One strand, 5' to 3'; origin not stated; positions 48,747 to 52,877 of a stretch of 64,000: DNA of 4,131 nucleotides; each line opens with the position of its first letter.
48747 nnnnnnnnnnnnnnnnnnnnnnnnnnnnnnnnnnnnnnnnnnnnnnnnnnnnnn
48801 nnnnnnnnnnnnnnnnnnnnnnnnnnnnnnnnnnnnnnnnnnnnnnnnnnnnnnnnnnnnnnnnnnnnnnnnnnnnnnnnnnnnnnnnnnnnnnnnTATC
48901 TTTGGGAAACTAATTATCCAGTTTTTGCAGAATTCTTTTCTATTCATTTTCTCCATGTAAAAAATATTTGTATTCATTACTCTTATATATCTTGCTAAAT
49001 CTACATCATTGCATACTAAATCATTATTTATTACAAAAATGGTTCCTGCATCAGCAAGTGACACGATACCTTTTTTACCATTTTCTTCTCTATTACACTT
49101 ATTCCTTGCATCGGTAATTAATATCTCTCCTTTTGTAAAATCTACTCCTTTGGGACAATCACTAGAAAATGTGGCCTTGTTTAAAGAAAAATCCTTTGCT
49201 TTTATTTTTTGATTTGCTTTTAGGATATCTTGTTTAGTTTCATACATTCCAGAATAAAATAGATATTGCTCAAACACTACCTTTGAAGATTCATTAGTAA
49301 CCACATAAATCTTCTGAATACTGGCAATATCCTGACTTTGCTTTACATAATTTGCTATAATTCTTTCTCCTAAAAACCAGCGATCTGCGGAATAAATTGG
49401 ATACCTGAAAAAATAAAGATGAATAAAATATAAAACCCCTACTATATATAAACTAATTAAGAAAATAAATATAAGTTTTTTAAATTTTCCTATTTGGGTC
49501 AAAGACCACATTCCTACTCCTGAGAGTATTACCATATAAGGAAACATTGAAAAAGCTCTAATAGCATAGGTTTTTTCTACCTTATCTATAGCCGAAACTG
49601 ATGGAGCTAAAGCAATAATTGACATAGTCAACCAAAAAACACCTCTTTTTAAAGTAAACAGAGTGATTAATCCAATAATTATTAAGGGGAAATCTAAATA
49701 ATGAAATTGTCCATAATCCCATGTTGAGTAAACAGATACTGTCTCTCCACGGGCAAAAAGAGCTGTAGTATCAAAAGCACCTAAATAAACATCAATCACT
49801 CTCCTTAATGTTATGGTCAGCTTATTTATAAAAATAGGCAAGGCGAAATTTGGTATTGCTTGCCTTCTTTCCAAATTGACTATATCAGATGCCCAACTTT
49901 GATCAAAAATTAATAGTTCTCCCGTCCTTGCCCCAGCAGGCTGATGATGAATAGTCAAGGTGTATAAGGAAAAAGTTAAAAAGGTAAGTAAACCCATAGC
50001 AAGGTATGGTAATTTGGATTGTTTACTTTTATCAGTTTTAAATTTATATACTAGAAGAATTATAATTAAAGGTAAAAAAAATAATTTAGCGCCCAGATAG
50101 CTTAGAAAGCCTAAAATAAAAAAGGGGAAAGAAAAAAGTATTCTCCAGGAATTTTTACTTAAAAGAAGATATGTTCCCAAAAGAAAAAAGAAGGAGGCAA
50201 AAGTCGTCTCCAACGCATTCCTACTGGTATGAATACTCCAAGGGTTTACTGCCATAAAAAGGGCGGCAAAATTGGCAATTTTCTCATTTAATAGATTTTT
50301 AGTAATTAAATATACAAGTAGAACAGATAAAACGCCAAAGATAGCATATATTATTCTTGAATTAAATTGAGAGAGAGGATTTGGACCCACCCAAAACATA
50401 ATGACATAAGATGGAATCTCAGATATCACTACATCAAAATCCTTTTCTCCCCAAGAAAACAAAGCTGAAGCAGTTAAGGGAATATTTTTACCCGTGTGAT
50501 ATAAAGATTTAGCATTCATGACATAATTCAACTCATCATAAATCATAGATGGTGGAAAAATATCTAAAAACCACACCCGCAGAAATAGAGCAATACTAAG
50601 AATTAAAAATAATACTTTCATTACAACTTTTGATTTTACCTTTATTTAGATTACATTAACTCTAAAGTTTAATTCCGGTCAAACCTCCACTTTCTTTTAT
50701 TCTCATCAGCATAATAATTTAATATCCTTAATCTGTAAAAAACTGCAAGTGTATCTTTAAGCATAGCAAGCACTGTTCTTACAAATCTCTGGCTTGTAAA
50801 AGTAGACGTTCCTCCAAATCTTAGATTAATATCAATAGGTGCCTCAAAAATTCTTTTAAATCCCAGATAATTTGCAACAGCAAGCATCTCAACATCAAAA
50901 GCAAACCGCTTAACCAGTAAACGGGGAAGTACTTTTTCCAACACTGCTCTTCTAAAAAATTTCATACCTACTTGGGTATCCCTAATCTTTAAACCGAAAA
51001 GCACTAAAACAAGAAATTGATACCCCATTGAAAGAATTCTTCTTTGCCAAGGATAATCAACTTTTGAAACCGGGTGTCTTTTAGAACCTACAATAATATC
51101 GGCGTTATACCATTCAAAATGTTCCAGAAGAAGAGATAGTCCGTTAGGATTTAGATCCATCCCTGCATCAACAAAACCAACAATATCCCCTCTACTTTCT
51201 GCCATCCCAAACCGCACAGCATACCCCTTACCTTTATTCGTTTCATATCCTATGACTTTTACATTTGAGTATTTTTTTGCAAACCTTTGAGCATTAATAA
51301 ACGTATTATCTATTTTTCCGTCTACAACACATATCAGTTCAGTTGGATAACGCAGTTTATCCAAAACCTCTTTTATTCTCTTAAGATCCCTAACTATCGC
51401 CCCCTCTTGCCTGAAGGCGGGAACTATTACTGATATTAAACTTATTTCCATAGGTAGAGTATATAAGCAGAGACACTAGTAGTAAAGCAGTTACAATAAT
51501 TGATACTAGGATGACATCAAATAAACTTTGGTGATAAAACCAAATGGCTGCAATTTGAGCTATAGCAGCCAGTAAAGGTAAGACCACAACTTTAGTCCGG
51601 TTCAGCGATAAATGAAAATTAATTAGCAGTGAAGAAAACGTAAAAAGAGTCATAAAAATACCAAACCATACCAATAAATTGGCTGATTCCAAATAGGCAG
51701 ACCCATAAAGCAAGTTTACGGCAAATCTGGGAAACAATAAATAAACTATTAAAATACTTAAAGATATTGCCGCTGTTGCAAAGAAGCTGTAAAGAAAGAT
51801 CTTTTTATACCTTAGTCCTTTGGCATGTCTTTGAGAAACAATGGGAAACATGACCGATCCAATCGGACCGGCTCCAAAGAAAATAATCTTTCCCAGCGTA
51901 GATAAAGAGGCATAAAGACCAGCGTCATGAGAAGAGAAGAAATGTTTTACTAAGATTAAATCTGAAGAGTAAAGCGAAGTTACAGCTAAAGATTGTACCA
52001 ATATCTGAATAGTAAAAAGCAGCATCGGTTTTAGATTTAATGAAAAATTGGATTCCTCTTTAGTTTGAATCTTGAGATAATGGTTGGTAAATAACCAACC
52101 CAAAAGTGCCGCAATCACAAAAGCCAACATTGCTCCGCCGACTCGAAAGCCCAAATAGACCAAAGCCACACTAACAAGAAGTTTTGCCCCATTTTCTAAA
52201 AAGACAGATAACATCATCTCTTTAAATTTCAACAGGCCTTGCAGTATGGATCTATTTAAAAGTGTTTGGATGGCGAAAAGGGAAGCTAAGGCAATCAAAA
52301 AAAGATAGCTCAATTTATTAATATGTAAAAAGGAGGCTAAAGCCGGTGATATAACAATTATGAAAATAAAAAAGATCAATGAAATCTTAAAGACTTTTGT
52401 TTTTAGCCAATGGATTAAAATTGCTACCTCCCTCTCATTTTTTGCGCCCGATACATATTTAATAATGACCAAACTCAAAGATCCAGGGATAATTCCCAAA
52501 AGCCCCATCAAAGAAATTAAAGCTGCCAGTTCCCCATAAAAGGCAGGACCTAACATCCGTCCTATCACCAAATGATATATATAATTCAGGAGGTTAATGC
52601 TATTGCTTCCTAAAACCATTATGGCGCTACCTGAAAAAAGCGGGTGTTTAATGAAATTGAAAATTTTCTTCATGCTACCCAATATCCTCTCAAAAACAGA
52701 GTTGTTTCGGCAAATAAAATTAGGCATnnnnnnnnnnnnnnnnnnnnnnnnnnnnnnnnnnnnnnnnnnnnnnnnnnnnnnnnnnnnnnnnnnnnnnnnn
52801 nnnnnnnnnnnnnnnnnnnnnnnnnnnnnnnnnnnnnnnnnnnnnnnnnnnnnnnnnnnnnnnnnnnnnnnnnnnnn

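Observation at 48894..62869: Array of five GT39/ArnT-like GT-C paralogs with tandem duplicates, a PIG-V-like protein, a Wzx-like flippase, and eight or nine GtrB/DPM1-type GT2s in the window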

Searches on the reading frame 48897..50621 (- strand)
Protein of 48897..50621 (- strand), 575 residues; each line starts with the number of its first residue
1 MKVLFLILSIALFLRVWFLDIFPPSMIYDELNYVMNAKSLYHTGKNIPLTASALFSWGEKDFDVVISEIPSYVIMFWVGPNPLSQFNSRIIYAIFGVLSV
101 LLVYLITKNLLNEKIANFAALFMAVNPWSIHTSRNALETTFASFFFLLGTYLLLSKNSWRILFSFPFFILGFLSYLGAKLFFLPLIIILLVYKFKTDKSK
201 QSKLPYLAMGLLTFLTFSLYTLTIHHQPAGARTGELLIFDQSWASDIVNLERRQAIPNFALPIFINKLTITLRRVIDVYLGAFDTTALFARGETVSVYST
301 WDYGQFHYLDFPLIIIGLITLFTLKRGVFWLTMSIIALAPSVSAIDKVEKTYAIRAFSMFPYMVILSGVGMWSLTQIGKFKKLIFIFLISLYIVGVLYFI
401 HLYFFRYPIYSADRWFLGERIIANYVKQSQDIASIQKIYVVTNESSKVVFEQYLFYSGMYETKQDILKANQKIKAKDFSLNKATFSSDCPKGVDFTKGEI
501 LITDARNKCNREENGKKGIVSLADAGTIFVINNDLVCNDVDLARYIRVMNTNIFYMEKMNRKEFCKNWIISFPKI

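Call 6: search_protein_families(library=pfam, proteins=[window:48897-50621:-], max_evalue=0.01)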
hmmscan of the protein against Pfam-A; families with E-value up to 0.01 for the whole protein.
window:48897-50621:- (575 aa): 1 family
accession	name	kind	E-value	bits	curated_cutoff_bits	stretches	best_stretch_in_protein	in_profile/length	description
PF13231.12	PMT_2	-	6.3e-11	43.2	26.1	1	84-218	20-155/160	Dolichyl-phosphate-mannose-protein mannosyltransferase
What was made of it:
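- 48894..50621 (-): PMT_A: divergent PMT_2 GT-C, inserted module. PF13231 at 43.2 bits (call 6).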

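Call 67: find_homologous_proteins(query=window:48897-50621:-, max_evalue=1e-10)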
Query window:48897-50621:- (575 aa): 78 proteins with E <= 1e-10 among 8000 candidates.
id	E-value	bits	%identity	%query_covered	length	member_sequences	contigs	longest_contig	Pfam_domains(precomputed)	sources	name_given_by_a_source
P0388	0.0e+0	1276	100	100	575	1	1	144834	PF13231.13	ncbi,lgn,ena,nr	ncbi:MAG: glycosyl transferase family protein [Microgenomates group bacterium Gr01-1014_7]|nr:MAG: g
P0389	0.0e+0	1140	89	100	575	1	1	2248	PF13231.13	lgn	-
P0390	0.0e+0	1140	88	99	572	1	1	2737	PF13231.13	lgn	-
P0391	0.0e+0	1132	88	99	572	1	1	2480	PF13231.13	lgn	-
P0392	0.0e+0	1106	86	100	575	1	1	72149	PF13231.13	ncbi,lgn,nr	ncbi:MAG: glycosyltransferase family 39 protein [Candidatus Daviesbacteria bacterium]|nr:glycosyltra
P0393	7.5e-249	845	66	99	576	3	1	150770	PF13231.13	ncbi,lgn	-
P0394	1.7e-205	702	55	99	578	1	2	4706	PF13231.13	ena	-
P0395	4.9e-204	697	54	99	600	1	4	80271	PF13231.13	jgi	-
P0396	1.0e-201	690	56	98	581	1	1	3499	PF13231.13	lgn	-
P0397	2.4e-201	688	57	99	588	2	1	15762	-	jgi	jgi:hypothetical protein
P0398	2.0e-200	685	53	99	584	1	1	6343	PF13231.13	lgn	-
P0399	3.5e-200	684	53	99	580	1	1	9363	PF13231.13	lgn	-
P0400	6.1e-200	684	55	98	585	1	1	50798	-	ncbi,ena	-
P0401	9.9e-199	680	55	99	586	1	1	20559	PF13231.13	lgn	-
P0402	3.6e-198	678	53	97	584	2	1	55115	-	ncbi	-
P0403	1.0e-197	676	53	99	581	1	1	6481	PF13231.13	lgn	-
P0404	2.5e-197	675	54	96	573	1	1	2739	PF13231.13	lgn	-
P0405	5.0e-196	671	54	97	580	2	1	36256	PF13231.13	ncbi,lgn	-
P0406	1.1e-194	666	53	99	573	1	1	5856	PF13231.13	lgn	-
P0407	4.2e-194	664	53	99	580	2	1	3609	PF13231.13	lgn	-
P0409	5.0e-193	661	52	99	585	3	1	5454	PF13231.13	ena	-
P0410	1.6e-192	659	53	99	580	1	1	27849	PF13231.13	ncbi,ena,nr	ncbi:MAG: Glycosyl transferase family 39 [Microgenomates group bacterium Gr01-1014_7]|nr:MAG: Glycos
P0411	7.2e-191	654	51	98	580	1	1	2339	PF13231.13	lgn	-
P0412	2.6e-189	649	51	98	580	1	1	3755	PF13231.13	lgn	-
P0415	2.3e-188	645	51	99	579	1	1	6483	PF13231.13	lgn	-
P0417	1.4e-186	640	52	95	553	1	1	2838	PF13231.13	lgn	-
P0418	1.4e-182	626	51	96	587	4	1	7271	PF13231.13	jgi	-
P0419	7.9e-177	607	51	99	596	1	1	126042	PF13231.13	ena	-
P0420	4.2e-175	602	49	97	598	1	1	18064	PF13231.13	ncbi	-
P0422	2.0e-161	556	47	98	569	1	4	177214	PF13231.13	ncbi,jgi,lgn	-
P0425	4.6e-155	536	45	98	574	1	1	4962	PF13231.13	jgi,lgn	-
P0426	8.1e-155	535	45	97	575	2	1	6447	PF13231.13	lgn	-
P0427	2.8e-154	533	46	98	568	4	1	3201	PF13231.13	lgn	-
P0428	1.4e-153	531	56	76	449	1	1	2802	PF13231.13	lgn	-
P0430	3.5e-142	493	56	73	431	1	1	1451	PF13231.13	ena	-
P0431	7.8e-128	446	39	98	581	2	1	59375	PF13231.13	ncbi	-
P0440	4.4e-84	301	32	98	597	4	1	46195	PF13231.13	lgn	-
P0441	2.6e-82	295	35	98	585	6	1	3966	PF13231.13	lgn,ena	-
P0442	1.6e-79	286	34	97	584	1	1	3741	PF13231.13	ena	-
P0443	1.4e-72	263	32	99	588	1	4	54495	PF13231.13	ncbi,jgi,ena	-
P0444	5.6e-71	258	33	99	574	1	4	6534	PF13231.13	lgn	-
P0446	2.9e-68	249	33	95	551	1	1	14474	PF13231.13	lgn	-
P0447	1.6e-63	233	31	97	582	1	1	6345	PF13231.13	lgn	-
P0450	2.9e-61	226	30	96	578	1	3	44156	PF13231.13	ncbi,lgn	-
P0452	1.4e-34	138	29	81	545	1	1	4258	PF13231.13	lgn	-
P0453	3.5e-22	97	27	76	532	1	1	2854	PF02366.25,PF13231.13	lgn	-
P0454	1.4e-19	88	29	77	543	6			PF13231.13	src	-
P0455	5.1e-19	86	28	71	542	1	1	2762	PF13231.13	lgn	-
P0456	2.9e-17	81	24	85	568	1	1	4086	PF02366.25,PF13231.13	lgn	-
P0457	8.6e-17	79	23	95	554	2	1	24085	PF02366.25,PF13231.13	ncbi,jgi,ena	-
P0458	1.5e-16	78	28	75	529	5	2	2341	PF02366.25,PF13231.13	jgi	jgi:4-amino-4-deoxy-L-arabinose transferase-like glycosyltransferase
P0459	6.9e-15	73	26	74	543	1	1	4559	PF13231.13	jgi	jgi:4-amino-4-deoxy-L-arabinose transferase-like glycosyltransferase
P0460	3.2e-14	71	26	70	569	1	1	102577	PF13231.13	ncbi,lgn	-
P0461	3.9e-14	70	24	87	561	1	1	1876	PF02366.25,PF13231.13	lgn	-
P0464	2.8e-12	64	28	24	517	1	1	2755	PF13231.13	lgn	-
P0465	1.6e-11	62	25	83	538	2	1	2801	PF13231.13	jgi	-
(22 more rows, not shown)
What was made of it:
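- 48894..50621 (-): It has its own subfamily of 78 proteins (call 67).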

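Call 68: find_encoding_contigs(protein=P0392, flank=10000, max_places=1)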
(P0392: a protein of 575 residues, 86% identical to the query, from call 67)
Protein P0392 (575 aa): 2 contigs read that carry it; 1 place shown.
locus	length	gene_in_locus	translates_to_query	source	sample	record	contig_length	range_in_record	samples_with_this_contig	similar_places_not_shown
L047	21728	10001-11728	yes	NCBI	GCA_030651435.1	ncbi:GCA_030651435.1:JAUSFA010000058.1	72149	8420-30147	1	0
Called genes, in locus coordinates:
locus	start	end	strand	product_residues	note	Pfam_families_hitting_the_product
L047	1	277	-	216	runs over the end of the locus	-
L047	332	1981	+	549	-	PF02366:PMT, PF13231:PMT_2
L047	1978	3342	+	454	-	PF13231:PMT_2 (weak)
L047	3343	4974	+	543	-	PF02366:PMT (weak), PF13231:PMT_2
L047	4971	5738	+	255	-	PF00535:Glycos_transf_2, PF10111:Glyco_tranf_2_2 (weak)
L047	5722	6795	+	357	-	PF13439:Glyco_transf_4, PF00534:Glycos_transf_1, PF13692:Glyco_trans_1_4, PF20706:GT4-conflict (weak)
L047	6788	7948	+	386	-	PF04188:Mannosyl_trans2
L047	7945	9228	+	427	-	PF01943:Polysacc_synt, PF13440:Polysacc_synt_3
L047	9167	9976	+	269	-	PF00535:Glycos_transf_2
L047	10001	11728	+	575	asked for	PF13231:PMT_2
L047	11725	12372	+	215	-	PF01209:Ubie_methyltran (weak), PF08003:Methyltransf_9 (weak), PF13489:Methyltransf_23, PF02390:Methyltransf_4 (faint), PF13847:Methyltransf_31, PF08241:Methyltransf_11, PF08242:Methyltransf_12, PF13649:Methyltransf_25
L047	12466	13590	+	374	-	PF13439:Glyco_transf_4, PF13579:Glyco_trans_4_4 (faint), PF20706:GT4-conflict, PF00534:Glycos_transf_1, PF13692:Glyco_trans_1_4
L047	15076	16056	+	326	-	PF00535:Glycos_transf_2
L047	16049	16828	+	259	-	-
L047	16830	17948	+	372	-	PF00106:adh_short, PF01073:3Beta_HSD, PF01370:Epimerase, PF02719:Polysacc_synt_2, PF05368:NmrA, PF07993:NAD_binding_4, PF13460:NAD_binding_10, PF16363:GDP_Man_Dehyd, +2 more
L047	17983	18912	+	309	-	-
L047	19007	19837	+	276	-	PF00535:Glycos_transf_2, PF10111:Glyco_tranf_2_2, PF13641:Glyco_tranf_2_3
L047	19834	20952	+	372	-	PF13439:Glyco_transf_4, PF13579:Glyco_trans_4_4, PF20706:GT4-conflict (weak), PF00534:Glycos_transf_1, PF13692:Glyco_trans_1_4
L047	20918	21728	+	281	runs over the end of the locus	PF01209:Ubie_methyltran, PF05175:MTS (weak), PF07021:MetW (weak), PF13489:Methyltransf_23, PF13649:Methyltransf_25, PF13847:Methyltransf_31, PF08241:Methyltransf_11, PF08242:Methyltransf_12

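Call 69: find_encoding_contigs(protein=P0410, flank=10000, max_places=1)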
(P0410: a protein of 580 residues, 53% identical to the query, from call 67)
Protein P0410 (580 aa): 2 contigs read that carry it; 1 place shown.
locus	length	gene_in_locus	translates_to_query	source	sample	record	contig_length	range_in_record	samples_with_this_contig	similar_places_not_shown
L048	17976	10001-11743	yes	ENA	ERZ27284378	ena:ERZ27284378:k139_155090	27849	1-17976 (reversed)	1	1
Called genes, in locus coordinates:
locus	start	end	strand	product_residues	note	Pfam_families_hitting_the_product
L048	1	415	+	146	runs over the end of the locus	PF13473:Cupredoxin_1, PF00127:Copper-bind (weak)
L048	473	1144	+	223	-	PF01569:PAP2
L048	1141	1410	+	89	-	-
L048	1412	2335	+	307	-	PF00890:FAD_binding_2 (weak), PF01266:DAO (faint), PF03486:HI0933_like (faint), PF07992:Pyr_redox_2, PF12831:FAD_oxidored (faint), PF13450:NAD_binding_8 (faint), PF13738:Pyr_redox_3, PF00070:Pyr_redox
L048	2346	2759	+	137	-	PF09055:Sod_Ni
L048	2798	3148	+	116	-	PF10502:Peptidase_S26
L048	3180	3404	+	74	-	PF15919:HicB_lk_antitox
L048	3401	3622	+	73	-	PF07927:HicA_toxin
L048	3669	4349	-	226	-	PF00175:NAD_binding_1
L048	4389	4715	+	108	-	-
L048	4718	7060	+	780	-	PF26449:DUF8128, PF10412:TrwB_AAD_bind (faint)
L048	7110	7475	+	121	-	PF05635:23S_rRNA_IVP, PF22296:bAvd (weak)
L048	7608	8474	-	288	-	PF02899:Phage_int_SAM_1, PF13495:Phage_int_SAM_4, PF00589:Phage_integrase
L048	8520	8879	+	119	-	PF04977:DivIC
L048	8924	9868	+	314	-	-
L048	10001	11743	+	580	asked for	PF13231:PMT_2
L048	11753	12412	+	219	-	PF08003:Methyltransf_9 (weak), PF01209:Ubie_methyltran, PF03141:Methyltransf_29 (weak), PF13489:Methyltransf_23, PF13847:Methyltransf_31, PF08241:Methyltransf_11, PF08242:Methyltransf_12, PF13649:Methyltransf_25, +2 more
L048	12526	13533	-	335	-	-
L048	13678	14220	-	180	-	-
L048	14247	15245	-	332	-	PF13391:HNH_2 (weak)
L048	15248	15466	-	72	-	-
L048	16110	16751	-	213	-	PF27111:Rv1352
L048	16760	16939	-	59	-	-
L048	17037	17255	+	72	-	PF12844:HTH_19, PF13560:HTH_31, PF13443:HTH_26 (weak), PF01381:HTH_3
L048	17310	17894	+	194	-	-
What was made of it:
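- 48379..48897 (-): SAM-dependent methyltransferase, constant partner of PMT_A-type genes. The same pair occurs in L047 and in L048, outside any glycan locus (calls 68, 69).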

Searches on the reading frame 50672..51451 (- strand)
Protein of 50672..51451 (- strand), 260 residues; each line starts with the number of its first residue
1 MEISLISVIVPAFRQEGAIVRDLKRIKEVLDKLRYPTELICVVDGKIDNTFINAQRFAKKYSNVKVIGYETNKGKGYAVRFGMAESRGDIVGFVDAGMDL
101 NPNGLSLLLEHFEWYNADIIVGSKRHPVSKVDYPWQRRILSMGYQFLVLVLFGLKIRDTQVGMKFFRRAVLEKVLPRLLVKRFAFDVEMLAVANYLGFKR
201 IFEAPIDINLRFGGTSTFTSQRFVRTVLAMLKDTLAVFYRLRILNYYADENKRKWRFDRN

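Call 6: search_protein_families(library=pfam, proteins=[window:50672-51451:-], max_evalue=0.01)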
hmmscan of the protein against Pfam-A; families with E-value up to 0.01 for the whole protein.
window:50672-51451:- (260 aa): 2 families
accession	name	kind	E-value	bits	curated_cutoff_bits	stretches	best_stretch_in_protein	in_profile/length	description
PF00535.33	Glycos_transf_2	-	3.6e-23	82.8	23.3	1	7-174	1-167/168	Glycosyl transferase family 2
PF13641.12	Glyco_tranf_2_3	-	0.00057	20.4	27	1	6-157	3-155/230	Glycosyltransferase like family 2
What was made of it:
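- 50669..51451 (-): DPM1/ArnC/PgfS-like GT2 (260 aa, no TM helix): candidate polyprenyl-phosphate-sugar synthase of the core. PF00535 at 82.8 bits (call 6).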

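Call 20: search_protein_families(library=ncbifam, proteins=[window:50672-51451:-], max_evalue=0.00001)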
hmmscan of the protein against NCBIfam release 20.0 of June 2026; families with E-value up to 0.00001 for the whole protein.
window:50672-51451:- (260 aa): 9 families
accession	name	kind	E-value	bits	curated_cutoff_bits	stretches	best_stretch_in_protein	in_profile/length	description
TIGR03937.1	PgaC_IcaA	equivalog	1.4e-12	47.3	422.3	1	3-113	44-151/407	poly-beta-1,6-N-acetyl-D-glucosamine synthase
NF047588.1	GlcsyltransPgfSStrep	equivalog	1.3e-11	44.3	500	1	6-219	3-206/308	glycosyltransferase PgfS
NF007482.0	PRK10073.1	equivalog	8.8e-10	38.1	423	1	4-119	6-117/334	glycosyltransferase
NF010496.0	PRK13915.1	equivalog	8.3e-09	34.9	262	1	5-98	32-127/307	glucosyl-3-phosphoglycerate synthase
NF058614.1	PPMAGASynPpgS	equivalog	1.3e-08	34.5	370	1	8-209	4-197/226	polyprenyl-phospho-N-acetylgalactosaminyl synthase PpgS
NF007986.1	PRK10714.1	equivalog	2.1e-07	30.3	529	1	2-176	4-174/316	undecaprenyl-phosphate 4-deoxy-4-formamido-L-arabinose transferase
TIGR03965.1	mycofact_glyco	equivalog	5.9e-07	28.7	280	1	6-113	76-180/467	mycofactocin biosynthesis glycosyltransferase MftF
NF041875.1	EPS_EpsD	equivalog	2.2e-06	27.3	370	1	7-137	2-130/325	exopolysaccharide biosynthesis glycosyltransferase EpsD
TIGR04283.1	glyco_like_mftF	equivalog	9.8e-06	25.3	182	0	6-108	1-93/221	TIGR04283 family arsenosugar biosynthesis glycosyltransferase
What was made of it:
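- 50669..51451 (-): Full-length sub-threshold alignments to PgfS, PpgS and ArnC (call 20).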

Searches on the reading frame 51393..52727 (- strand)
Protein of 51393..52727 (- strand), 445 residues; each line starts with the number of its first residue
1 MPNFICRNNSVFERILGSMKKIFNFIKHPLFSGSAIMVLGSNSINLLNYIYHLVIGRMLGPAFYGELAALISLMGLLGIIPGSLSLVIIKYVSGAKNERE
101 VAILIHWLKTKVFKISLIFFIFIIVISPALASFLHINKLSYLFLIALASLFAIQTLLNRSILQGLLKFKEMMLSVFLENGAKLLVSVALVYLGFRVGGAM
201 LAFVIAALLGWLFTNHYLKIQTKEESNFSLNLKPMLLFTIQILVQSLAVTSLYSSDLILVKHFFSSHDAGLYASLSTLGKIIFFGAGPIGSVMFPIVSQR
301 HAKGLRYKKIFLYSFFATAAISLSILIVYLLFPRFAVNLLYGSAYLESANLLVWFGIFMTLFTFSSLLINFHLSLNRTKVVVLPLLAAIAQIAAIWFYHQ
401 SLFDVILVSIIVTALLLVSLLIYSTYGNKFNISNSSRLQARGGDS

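Call 6: search_protein_families(library=pfam, proteins=[window:51393-52727:-], max_evalue=0.01)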
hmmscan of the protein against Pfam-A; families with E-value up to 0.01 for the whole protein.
window:51393-52727:- (445 aa): 2 families
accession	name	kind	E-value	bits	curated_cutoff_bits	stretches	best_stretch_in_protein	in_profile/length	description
PF13440.11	Polysacc_synt_3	-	9.7e-16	58.3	23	1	54-349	1-292/293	Polysaccharide biosynthesis protein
PF01943.22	Polysacc_synt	-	6.5e-15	55.7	28.2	1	34-299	5-272/274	Polysaccharide biosynthesis protein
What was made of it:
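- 51390..52727 (-): Wzx-like MOP-family flippase. PF13440 at 58.3 bits and PF01943 at 55.7 bits (call 6).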

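Call 58: search_protein_families(library=ncbifam, proteins=[window:51393-52727:-], max_evalue=0.001)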
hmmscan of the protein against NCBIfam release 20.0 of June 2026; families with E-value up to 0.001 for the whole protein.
window:51393-52727:- (445 aa): 0 families
